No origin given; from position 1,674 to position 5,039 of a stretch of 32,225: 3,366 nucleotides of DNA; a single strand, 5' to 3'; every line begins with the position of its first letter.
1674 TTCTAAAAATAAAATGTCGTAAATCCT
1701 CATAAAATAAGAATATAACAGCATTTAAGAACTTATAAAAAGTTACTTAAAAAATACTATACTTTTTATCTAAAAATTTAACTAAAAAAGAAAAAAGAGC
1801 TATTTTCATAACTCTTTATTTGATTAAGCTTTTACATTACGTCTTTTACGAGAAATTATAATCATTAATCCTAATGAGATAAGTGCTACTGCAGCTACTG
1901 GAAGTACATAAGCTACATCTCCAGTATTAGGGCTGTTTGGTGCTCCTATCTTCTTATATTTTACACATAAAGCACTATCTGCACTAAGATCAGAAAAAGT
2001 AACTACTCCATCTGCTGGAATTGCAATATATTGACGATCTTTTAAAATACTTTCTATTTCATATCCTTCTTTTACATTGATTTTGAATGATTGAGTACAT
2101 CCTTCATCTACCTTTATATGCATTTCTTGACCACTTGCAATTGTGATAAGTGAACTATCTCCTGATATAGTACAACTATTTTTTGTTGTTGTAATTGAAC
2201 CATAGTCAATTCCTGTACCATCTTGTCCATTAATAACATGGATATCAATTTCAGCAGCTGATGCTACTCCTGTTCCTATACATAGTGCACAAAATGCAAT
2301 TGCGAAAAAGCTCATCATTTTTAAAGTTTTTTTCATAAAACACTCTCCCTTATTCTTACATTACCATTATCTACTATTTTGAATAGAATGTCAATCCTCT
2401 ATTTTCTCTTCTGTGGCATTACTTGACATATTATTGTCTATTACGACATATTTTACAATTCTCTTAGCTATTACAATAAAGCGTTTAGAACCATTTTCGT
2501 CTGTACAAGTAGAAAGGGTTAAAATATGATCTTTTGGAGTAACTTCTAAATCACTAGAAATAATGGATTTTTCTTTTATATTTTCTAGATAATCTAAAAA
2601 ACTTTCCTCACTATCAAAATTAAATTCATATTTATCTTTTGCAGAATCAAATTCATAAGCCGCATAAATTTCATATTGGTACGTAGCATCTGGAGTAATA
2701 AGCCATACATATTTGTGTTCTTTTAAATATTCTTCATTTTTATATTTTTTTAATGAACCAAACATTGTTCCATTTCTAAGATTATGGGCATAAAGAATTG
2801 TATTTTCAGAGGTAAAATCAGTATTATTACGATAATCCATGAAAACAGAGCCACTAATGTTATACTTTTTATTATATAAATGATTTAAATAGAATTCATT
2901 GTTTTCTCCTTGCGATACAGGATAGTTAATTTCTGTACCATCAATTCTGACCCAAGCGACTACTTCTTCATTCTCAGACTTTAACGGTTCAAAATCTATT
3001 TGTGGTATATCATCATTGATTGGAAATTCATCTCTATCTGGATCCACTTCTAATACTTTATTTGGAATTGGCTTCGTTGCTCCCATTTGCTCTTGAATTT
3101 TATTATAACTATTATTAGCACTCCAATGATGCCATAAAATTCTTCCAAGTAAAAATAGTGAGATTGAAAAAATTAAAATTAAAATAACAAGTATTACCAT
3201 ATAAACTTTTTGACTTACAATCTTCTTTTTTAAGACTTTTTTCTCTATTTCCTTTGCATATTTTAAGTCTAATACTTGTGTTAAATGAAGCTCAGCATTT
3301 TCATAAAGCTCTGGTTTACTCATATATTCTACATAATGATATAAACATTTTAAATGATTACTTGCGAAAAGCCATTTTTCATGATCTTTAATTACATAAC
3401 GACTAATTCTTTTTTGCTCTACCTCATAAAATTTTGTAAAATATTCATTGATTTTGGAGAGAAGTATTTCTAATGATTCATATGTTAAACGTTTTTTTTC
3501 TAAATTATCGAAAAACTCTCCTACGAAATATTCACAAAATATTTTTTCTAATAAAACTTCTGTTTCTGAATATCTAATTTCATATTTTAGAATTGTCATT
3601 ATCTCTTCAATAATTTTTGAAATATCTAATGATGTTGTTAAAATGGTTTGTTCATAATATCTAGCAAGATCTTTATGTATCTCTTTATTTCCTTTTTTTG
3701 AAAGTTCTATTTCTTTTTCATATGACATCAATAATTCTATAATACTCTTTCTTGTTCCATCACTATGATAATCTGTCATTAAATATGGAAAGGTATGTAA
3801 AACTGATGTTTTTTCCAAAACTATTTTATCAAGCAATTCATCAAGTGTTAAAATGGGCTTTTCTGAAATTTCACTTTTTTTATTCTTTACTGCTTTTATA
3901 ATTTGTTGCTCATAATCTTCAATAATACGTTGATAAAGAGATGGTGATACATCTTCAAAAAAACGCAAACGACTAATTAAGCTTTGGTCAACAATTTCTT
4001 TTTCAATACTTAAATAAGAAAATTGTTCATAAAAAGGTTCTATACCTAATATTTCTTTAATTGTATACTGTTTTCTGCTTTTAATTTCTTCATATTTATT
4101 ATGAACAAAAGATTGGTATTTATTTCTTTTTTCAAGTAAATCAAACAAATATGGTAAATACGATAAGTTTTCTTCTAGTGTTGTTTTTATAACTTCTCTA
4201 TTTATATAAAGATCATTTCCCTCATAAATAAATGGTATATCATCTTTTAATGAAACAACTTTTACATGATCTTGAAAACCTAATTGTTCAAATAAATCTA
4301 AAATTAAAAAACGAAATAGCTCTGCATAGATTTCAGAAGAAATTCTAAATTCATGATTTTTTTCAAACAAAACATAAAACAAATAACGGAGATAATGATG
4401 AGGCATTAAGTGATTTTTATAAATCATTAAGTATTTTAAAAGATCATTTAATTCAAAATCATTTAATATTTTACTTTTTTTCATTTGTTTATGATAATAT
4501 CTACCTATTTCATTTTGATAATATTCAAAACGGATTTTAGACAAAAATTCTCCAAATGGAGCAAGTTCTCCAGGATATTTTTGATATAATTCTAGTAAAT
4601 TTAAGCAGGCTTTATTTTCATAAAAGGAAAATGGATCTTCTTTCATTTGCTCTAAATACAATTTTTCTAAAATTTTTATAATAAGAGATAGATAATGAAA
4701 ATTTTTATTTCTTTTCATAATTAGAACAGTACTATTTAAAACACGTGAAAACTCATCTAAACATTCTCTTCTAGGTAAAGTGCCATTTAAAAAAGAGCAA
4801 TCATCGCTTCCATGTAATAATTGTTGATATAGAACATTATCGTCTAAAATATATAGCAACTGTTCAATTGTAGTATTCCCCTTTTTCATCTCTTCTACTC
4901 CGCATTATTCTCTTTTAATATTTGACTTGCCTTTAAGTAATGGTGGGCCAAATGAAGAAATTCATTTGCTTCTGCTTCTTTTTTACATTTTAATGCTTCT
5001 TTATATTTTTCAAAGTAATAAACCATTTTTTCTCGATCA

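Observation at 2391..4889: Giant sortase: a class B sortase domain tethered by one TM helix to a ~560-aa cytoplasmic domain of unknown function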

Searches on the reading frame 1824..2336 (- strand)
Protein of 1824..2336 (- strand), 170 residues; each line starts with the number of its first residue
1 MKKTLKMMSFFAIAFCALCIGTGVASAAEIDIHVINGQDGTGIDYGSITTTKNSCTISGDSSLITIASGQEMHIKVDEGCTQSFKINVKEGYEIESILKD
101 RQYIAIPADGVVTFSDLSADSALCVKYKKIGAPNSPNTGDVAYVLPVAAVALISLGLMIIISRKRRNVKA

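Call 3: search_protein_families(library=pfam, proteins=[window:1824-2336:-], max_evalue=1)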
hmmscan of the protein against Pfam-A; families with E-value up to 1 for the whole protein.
window:1824-2336:- (170 aa): 2 families
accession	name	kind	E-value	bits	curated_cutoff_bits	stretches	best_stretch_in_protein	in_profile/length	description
PF07009.16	NusG_II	-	0.013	16.1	29.6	1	68-134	22-89/107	NusG domain II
PF00746.26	Gram_pos_anchor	-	0.045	14.2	20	1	136-167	10-42/43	LPXTG cell wall anchor motif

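Call 4: search_protein_families(library=ncbifam, proteins=[window:1824-2336:-], max_evalue=1)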
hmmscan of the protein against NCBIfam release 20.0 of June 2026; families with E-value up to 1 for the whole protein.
window:1824-2336:- (170 aa): 2 families
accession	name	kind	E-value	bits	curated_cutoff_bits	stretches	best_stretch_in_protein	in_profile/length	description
TIGR01167.1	LPXTG_anchor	domain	0.0016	19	15.9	1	136-167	3-34/34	LPXTG cell wall anchor domain-containing protein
NF033846.1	Rumino_NPXTG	domain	0.023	15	23.5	1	135-165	1-30/30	NPXTG-anchored protein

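Call 70: search_protein_families(library=padloc, proteins=[window:1824-2336:-], max_evalue=0.1)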
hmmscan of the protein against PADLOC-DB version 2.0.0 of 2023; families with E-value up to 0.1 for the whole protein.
window:1824-2336:- (170 aa): 0 families

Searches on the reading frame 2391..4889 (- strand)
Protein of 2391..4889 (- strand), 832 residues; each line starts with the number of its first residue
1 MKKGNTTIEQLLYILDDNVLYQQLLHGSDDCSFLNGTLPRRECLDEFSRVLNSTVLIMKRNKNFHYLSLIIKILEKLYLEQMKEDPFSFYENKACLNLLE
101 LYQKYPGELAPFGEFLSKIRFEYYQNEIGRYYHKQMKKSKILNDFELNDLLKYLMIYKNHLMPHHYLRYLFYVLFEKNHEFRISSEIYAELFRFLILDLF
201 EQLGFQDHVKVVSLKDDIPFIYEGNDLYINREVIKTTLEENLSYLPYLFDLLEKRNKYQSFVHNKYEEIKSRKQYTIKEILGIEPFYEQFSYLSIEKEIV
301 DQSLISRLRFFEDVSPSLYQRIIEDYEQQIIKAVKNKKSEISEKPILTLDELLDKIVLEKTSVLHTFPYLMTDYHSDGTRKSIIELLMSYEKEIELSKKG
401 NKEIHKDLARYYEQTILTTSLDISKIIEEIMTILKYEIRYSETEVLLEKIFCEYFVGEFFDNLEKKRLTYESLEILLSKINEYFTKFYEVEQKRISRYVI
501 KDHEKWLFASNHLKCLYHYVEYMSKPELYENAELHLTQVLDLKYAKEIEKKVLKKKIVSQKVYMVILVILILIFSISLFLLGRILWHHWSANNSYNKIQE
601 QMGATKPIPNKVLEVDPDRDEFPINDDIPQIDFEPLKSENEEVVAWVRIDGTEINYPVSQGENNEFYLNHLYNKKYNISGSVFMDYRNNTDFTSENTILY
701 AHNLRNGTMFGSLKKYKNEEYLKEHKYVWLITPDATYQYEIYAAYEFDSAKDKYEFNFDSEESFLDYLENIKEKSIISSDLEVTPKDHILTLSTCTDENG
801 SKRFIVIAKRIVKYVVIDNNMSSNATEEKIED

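Call 3: search_protein_families(library=pfam, proteins=[window:2391-4889:-], max_evalue=1)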
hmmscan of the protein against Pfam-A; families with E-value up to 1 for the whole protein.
window:2391-4889:- (832 aa): 6 families
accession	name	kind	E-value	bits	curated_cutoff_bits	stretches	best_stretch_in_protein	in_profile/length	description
PF04203.18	Sortase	-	5.6e-15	55.6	26.6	1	648-810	2-124/125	Sortase domain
PF03356.20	Pox_LP_H2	-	0.0064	16.8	27.6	1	539-619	10-86/188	Viral late protein H2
PF25639.1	DUF7943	-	0.0083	16.4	27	0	42-105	6-69/123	Domain of unknown function (DUF7943)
PF21581.3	SCD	-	0.012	16.3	27.5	1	149-184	14-49/75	Stromalin conservative domain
PF19263.5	DUF5906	-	0.036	15.2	27.6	0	477-513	66-103/114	Family of unknown function (DUF5906)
PF11807.13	UstYa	-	0.13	12.6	25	1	562-616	11-65/220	Mycotoxin biosynthesis protein UstYa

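Call 4: search_protein_families(library=ncbifam, proteins=[window:2391-4889:-], max_evalue=1)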
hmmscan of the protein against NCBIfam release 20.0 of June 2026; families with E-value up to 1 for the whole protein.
window:2391-4889:- (832 aa): 5 families
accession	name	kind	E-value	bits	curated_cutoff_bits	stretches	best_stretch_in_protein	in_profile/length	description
TIGR03064.1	sortase_srtB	equivalog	4.1e-63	212.9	153.75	1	562-806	4-235/235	class B sortase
NF040525.1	SrtB_LPKTxSAVK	exception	1.6e-29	102.7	200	1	632-809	54-237/261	class B sortase, LPKTxAVK-specific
TIGR01076.1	sortase_fam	subfamily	0.00058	19.7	39.35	1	779-814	95-131/136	sortase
NF046012.1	adhes_ESA_00282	equivalog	0.03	14.1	100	1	39-105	44-110/167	ESA_00282 family adhesion-associated protein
NF033747.1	class_E_sortase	subfamily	0.039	13.8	160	1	702-809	120-204/211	class E sortase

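Call 6: search_solved_structures(query=window:2391-4889:-, max_evalue=1)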
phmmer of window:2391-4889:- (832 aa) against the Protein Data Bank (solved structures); distinct sequences matched with E-value up to 1: 16.
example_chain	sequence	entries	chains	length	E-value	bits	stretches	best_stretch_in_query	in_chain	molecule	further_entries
1qx6_A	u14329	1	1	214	1.4e-38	136.3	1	632-811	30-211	NPQTN specific sortase B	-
1qwz_A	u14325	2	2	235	2e-38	135.8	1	632-811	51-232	NPQTN specific sortase B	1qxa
4lfd_A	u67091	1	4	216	2e-38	135.8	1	632-811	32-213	Sortase B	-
1ng5_A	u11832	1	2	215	2.5e-38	135.5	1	632-811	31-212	sortase B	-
1rz2_A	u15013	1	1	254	2.7e-37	132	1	552-809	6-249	conserved hypothetical protein BA4783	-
2oqw_A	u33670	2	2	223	1.2e-36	129.9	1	628-809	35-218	Sortase B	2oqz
5jcv_A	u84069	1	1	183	6.7e-36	127.4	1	636-802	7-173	Lmo2181 protein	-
5b23_A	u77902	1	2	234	2.4e-32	115.7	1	635-811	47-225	Uncharacterized protein Sortase B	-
5gyj_A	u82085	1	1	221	2.9e-31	112.1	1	634-806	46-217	Putative peptidase C60B, sortase B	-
6kyc_A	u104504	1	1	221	6.2e-31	111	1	634-806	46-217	Putative peptidase C60B, sortase B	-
5yfk_A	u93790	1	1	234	8.4e-31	110.6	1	635-811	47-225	Uncharacterized protein Sortase B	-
6kyd_A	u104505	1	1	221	8.8e-31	110.5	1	634-803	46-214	Putative peptidase C60B, sortase B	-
4ux7_A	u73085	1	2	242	2e-30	109.3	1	634-807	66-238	PUTATIVE PEPTIDASE C60B, SORTASE B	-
3psq_A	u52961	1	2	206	4.5e-29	104.9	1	631-808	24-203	Hypothetical exported protein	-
4y4q_A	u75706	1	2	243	5.8e-29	104.5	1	632-809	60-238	Sortase, SrtB family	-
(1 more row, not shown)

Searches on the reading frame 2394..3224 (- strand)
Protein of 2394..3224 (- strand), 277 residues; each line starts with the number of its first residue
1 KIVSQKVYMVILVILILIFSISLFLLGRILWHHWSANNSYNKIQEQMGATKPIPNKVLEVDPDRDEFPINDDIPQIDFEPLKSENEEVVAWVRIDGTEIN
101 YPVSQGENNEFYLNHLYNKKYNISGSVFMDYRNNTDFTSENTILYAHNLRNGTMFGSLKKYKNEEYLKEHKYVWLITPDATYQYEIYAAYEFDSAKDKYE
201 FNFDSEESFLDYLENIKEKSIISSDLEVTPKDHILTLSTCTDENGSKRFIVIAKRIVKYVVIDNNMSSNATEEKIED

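Call 35: find_homologous_proteins(query=window:2394-3224:-, max_evalue=1e-20)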
Query seq(277 aa) (277 aa): 2066 proteins with E <= 1e-20 among 2839 candidates; the best 120 are listed.
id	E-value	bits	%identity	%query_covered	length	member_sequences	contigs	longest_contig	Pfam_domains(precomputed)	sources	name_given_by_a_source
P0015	4.4e-65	238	71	54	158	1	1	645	PF04203.19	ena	-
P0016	3.1e-56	209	39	91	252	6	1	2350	PF04203.19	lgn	-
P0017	7.6e-56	208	46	67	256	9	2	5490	PF04203.19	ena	-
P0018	7.3e-55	204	47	65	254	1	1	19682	PF04203.19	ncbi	-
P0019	1.1e-54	204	46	66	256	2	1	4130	PF04203.19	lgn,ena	-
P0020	1.9e-54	203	38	91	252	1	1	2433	PF04203.19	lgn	-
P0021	2.2e-54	203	38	91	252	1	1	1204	PF04203.19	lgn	-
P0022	2.6e-54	203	38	91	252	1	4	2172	PF04203.19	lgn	-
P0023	3.5e-54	202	39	91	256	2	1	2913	PF04203.19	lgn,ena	-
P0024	3.0e-53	199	39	88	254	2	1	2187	PF04203.19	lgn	-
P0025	3.2e-53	199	37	88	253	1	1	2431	PF04203.19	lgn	-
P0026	5.0e-53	198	37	91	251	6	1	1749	PF04203.19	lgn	-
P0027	1.7e-52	197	39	88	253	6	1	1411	PF04203.19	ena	-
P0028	1.9e-52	197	37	88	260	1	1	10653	PF04203.19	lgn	-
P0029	4.7e-51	192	38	91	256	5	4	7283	PF04203.19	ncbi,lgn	-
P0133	1.6e-42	164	46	65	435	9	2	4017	PF04203.19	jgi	jgi:sortase B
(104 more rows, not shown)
